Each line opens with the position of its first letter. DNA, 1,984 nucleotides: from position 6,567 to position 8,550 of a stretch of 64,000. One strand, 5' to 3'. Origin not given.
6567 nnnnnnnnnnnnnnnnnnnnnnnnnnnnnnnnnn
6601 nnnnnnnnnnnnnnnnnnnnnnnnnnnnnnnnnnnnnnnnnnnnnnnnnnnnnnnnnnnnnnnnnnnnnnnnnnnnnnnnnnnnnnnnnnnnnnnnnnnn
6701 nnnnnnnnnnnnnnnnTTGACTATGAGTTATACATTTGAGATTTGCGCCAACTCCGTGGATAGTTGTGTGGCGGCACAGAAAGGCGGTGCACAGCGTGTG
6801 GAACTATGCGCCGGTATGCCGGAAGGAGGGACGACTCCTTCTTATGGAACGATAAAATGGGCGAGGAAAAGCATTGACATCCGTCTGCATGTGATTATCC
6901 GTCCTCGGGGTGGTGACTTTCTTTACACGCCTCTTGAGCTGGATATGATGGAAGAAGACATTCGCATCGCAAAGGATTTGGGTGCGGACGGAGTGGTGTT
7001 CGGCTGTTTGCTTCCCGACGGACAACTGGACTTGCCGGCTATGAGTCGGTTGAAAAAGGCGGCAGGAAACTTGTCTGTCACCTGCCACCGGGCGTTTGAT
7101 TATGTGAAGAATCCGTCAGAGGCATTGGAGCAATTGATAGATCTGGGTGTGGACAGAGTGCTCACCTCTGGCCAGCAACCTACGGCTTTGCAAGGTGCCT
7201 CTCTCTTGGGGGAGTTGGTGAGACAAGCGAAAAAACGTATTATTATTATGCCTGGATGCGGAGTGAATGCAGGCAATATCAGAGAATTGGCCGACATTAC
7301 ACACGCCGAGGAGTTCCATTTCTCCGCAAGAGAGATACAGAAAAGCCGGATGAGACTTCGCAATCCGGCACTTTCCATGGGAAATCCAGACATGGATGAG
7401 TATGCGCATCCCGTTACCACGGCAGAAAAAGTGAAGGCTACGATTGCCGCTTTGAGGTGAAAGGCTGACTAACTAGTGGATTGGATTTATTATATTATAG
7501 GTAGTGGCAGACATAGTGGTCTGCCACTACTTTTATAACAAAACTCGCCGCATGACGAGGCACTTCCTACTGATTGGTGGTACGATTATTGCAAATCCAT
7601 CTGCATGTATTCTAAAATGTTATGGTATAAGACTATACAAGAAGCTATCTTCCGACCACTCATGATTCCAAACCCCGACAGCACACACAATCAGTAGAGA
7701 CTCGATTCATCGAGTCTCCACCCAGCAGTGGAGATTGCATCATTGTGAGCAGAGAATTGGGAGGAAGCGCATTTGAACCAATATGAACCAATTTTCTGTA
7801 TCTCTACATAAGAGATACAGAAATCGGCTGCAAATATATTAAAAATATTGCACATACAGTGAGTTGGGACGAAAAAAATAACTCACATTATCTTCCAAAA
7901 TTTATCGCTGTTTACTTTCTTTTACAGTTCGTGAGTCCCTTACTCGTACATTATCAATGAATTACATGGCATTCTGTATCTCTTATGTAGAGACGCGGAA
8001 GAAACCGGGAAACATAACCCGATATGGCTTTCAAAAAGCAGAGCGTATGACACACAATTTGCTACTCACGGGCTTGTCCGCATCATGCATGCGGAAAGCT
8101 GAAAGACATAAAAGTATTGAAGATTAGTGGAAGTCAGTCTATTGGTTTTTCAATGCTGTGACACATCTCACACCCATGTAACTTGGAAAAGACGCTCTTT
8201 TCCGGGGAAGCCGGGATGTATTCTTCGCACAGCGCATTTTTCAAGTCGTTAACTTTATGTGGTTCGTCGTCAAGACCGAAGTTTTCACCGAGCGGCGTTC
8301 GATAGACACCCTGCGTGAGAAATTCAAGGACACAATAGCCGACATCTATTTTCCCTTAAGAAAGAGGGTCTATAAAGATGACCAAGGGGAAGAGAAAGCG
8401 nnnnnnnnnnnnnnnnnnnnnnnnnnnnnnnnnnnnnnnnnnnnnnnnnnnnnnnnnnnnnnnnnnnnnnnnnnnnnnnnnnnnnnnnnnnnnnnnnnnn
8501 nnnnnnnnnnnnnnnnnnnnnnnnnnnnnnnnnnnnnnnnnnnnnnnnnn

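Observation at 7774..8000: Putative invertible promoter switch upstream of the capsule operon, caught in the OFF orientation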

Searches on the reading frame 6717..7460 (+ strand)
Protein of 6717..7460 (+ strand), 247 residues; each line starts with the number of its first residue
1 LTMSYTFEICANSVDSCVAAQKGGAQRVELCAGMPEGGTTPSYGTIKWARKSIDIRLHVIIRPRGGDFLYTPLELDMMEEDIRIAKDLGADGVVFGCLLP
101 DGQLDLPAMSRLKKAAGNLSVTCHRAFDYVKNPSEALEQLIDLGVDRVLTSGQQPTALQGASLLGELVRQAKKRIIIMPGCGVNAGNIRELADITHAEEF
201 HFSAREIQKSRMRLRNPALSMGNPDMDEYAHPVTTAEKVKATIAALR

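Call 8: search_protein_families(library=pfam, proteins=[window:6717-7460:+])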
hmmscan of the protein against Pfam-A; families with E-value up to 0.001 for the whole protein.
window:6717-7460:+ (247 aa): 1 family
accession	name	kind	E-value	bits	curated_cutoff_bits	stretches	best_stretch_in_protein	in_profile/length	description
PF03932.20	CutC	-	9e-72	241.2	23.3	1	6-204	2-200/202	CutC family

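Call 12: find_encoding_contigs(protein=window:6723-7460:+, flank=3000, max_places=10)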
Protein window:6723-7460:+ (245 aa): no gene with exactly this product is on record in the collection.

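Call 54: list_cluster_members(proteins=[P0001, P0002, window:6723-7457:+, window:4048-6717:+])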
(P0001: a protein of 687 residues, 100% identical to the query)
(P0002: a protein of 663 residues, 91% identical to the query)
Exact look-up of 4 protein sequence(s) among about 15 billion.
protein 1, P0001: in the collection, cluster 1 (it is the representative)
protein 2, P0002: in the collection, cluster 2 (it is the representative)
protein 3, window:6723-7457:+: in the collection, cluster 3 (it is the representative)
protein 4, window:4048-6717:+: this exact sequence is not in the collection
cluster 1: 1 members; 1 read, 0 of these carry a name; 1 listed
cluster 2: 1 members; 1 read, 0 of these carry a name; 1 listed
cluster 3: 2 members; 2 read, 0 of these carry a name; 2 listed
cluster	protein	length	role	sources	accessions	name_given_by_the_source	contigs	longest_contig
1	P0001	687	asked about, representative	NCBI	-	-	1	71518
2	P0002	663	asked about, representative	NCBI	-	-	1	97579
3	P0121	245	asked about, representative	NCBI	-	-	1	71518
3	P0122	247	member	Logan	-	-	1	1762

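Call 69: find_homologous_proteins(query=window:6723-7457:+, max_evalue=1e-40)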
Query window:6723-7457:+ (245 aa): 7906 proteins with E <= 1e-40 among 8000 candidates; the best 120 are listed.
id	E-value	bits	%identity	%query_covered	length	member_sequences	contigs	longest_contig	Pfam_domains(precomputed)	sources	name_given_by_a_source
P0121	2.5e-159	546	100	100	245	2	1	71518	PF03932.21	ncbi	-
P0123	3.5e-118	411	76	100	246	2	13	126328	PF03932.21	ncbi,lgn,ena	-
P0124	1.2e-117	410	76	100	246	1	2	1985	PF03932.21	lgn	-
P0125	2.7e-117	408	76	99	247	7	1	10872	PF03932.21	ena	-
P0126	3.2e-117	408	76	100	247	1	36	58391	PF03932.21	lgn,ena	-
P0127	3.2e-117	408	76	100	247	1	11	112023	PF03932.21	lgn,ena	-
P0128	3.2e-117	408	76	100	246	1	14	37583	PF03932.21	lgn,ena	-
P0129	3.2e-117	408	76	100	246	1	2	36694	PF03932.21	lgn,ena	-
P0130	3.2e-117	408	76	100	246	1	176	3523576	PF03932.21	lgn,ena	-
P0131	3.2e-117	408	76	100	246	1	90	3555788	PF03932.21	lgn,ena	-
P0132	5.6e-117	407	76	100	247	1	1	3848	PF03932.21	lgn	-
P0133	6.0e-117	407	76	100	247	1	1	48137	PF03932.21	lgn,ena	-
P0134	6.0e-117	407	76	100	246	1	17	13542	PF03932.21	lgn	-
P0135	6.0e-117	407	76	100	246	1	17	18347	PF03932.21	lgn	-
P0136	6.0e-117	407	76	100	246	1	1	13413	PF03932.21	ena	-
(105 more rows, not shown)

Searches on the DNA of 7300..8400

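Call 59: search_rna_families(source=window, start=7300, end=8400, threshold=evalue, max_evalue=1)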
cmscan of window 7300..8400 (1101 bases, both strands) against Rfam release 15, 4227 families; matches with E-value up to 1: 2.
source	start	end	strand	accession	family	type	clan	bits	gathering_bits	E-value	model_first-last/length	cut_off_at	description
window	7792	8002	+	RF04128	MIR8562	Gene; miRNA;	-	25.9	211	0.022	1-242/242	no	MIR8562 microRNA precursor family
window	7800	7994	-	RF04128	MIR8562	Gene; miRNA;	-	19.5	211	0.6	1-242/242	no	MIR8562 microRNA precursor family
